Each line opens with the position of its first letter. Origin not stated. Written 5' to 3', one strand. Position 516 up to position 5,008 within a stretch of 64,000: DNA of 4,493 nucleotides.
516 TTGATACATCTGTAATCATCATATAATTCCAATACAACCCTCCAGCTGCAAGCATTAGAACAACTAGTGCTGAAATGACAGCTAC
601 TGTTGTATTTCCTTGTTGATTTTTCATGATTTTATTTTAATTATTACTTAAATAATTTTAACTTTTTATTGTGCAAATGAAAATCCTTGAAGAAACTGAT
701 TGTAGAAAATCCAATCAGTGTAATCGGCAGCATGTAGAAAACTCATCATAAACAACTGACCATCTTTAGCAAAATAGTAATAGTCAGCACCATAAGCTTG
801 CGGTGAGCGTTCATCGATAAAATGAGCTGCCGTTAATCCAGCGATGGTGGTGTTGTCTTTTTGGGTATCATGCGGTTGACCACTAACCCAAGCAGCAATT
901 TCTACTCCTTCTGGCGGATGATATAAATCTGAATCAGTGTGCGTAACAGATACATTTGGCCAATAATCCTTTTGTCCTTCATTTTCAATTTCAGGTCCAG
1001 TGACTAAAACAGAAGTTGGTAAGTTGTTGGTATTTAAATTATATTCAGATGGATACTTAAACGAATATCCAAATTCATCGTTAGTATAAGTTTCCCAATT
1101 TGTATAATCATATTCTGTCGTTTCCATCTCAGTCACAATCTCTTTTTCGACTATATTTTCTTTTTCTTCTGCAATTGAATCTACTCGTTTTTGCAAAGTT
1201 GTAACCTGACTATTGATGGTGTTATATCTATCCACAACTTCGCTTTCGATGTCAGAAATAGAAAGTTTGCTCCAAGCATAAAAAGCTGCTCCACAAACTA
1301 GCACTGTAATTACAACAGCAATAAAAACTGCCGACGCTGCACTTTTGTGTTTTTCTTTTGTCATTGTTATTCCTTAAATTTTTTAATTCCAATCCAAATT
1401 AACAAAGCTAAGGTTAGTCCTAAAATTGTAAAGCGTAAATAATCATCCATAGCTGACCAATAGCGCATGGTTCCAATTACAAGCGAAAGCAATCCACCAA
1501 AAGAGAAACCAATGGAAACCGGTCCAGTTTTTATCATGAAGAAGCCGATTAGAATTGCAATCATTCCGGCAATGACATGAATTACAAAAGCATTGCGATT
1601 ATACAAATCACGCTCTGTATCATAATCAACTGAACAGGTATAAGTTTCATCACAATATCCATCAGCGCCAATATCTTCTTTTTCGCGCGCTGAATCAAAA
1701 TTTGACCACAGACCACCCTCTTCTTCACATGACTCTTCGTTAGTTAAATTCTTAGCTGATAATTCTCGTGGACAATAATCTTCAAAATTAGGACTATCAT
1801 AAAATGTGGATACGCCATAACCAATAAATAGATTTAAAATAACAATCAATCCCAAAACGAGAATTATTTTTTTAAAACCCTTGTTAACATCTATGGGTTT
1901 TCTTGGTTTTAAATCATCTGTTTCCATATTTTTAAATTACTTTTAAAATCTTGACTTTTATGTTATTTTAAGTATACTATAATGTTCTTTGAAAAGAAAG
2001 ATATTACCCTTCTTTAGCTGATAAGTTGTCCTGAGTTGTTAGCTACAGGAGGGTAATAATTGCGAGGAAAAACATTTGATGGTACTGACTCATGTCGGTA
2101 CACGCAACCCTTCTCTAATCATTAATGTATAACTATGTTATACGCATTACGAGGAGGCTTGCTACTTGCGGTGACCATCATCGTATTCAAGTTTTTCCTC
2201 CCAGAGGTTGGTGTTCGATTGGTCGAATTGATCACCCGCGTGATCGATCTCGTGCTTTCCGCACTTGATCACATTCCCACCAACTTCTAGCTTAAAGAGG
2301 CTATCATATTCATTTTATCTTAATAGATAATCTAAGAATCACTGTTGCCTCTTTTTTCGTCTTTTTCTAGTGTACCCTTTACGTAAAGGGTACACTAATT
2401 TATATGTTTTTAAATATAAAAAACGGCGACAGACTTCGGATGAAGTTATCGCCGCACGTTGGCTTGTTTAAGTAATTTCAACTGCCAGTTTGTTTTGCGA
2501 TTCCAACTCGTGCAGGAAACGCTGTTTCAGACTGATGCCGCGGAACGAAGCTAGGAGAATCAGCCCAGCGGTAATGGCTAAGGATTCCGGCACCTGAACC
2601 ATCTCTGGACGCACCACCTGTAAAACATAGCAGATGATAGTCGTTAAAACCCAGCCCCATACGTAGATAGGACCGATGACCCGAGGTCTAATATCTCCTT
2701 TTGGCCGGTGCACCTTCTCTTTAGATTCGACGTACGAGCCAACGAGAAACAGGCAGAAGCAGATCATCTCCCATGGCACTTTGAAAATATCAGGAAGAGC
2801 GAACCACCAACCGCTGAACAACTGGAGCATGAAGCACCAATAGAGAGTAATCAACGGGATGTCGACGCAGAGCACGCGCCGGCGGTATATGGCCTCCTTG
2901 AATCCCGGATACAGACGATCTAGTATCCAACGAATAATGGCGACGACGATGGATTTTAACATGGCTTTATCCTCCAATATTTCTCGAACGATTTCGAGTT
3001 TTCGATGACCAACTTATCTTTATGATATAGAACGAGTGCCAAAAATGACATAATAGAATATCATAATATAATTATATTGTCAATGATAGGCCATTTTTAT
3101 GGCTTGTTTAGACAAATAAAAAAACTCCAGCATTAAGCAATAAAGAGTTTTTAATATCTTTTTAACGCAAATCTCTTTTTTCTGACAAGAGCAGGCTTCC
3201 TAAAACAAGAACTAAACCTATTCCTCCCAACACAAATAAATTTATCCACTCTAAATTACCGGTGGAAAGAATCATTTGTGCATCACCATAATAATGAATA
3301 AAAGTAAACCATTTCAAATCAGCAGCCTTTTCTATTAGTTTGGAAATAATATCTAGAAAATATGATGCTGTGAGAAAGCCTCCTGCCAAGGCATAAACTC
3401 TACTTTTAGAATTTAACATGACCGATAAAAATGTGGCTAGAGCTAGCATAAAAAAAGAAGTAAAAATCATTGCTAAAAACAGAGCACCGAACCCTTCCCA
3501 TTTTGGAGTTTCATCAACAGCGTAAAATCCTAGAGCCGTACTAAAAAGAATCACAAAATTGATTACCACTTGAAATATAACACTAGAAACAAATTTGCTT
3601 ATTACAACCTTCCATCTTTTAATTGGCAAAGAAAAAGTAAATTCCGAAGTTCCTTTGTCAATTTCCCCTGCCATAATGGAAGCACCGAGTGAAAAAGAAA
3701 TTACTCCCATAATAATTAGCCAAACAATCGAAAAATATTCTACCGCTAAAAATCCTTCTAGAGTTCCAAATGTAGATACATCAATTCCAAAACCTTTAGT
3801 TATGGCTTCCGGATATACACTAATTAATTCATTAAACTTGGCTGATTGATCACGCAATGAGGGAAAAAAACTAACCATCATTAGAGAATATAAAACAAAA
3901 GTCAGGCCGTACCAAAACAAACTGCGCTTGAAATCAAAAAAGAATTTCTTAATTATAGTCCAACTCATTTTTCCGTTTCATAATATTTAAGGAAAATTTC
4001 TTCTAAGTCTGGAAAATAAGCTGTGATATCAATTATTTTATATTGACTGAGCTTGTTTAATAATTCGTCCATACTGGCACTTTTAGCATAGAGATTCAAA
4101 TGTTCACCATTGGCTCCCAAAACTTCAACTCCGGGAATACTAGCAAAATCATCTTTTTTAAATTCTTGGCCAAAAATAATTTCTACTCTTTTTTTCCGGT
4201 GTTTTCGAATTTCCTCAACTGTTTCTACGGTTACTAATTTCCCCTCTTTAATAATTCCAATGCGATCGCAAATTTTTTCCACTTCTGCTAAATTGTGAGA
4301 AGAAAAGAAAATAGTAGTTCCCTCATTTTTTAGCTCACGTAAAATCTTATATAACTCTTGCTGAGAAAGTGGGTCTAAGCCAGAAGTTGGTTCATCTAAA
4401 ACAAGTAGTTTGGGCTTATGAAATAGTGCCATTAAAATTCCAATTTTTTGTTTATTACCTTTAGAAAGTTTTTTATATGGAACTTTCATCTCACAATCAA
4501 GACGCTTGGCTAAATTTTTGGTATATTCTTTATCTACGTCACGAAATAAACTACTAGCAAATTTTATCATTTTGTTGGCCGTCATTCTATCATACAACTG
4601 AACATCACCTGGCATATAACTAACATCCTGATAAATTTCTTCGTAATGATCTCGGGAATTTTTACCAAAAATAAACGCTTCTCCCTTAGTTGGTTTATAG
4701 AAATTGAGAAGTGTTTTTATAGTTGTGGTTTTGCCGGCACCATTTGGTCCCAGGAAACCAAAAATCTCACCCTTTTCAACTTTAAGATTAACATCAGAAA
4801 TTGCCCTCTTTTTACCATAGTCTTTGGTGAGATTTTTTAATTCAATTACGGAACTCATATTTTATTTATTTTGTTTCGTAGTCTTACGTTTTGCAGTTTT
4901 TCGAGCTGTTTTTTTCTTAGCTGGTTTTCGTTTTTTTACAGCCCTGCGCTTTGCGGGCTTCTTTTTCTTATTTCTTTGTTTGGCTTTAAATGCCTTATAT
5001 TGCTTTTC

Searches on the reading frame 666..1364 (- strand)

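Call 19: search_protein_families(library=pfam, proteins=[window:666-1364:-], max_evalue=0.001)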
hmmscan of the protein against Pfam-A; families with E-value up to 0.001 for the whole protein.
window:666-1364:- (232 aa): 1 family
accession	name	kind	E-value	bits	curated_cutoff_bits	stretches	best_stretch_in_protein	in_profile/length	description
PF08656.15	DASH_Dad3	-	0.00057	20.3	23.1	1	37-84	2-48/76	DASH complex subunit Dad3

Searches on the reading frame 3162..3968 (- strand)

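Call 19: search_protein_families(library=pfam, proteins=[window:3162-3968:-], max_evalue=0.001)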
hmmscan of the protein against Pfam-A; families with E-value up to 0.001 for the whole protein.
window:3162-3968:- (268 aa): 5 families
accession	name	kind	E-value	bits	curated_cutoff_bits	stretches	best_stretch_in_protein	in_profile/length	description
PF12679.13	ABC2_membrane_2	-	9.1e-17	61.7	27.2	1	3-222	1-230/283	ABC-2 family transporter protein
PF13346.12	ABC2_membrane_5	-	6.7e-09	36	25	1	78-264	34-202/205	ABC-2 family transporter protein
PF01061.29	ABC2_membrane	-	7.9e-06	26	26.9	1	78-226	51-195/211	ABC-2 type transporter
PF12698.13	ABC2_membrane_3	-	1.3e-05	24.9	31.6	1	64-259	148-346/347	ABC-2 family transporter protein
PF12730.13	ABC2_membrane_4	-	0.00099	19.6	27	0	77-188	50-164/179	ABC-2 family transporter protein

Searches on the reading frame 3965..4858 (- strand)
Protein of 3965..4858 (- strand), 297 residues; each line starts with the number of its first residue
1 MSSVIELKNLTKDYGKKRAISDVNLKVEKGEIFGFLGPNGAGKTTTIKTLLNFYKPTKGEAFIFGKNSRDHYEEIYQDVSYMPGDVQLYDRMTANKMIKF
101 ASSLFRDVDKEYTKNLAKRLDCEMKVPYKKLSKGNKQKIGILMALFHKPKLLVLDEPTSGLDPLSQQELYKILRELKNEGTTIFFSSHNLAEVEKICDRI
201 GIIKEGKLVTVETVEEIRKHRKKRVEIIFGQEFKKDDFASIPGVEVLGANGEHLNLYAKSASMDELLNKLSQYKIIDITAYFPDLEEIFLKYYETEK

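Call 19: search_protein_families(library=pfam, proteins=[window:3965-4858:-], max_evalue=0.001)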
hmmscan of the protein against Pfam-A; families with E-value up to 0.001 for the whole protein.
window:3965-4858:- (297 aa): 4 families
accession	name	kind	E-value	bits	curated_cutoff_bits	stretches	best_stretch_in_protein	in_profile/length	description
PF00005.33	ABC_tran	-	2.9e-27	96.4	25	1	21-159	2-137/137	ABC transporter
PF13304.12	AAA_21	-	3.7e-19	70.3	27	1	125-193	232-303/304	AAA domain, putative AbiEii toxin, Type IV TA system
PF13732.12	DrrA1-3_C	-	5e-07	30.8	27.4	1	213-292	2-80/81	ATP-binding protein DrrA1-3-like, C-terminal domain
PF13175.12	AAA_15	-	0.0001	22.5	32.1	0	106-189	276-370/374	AAA ATPase domain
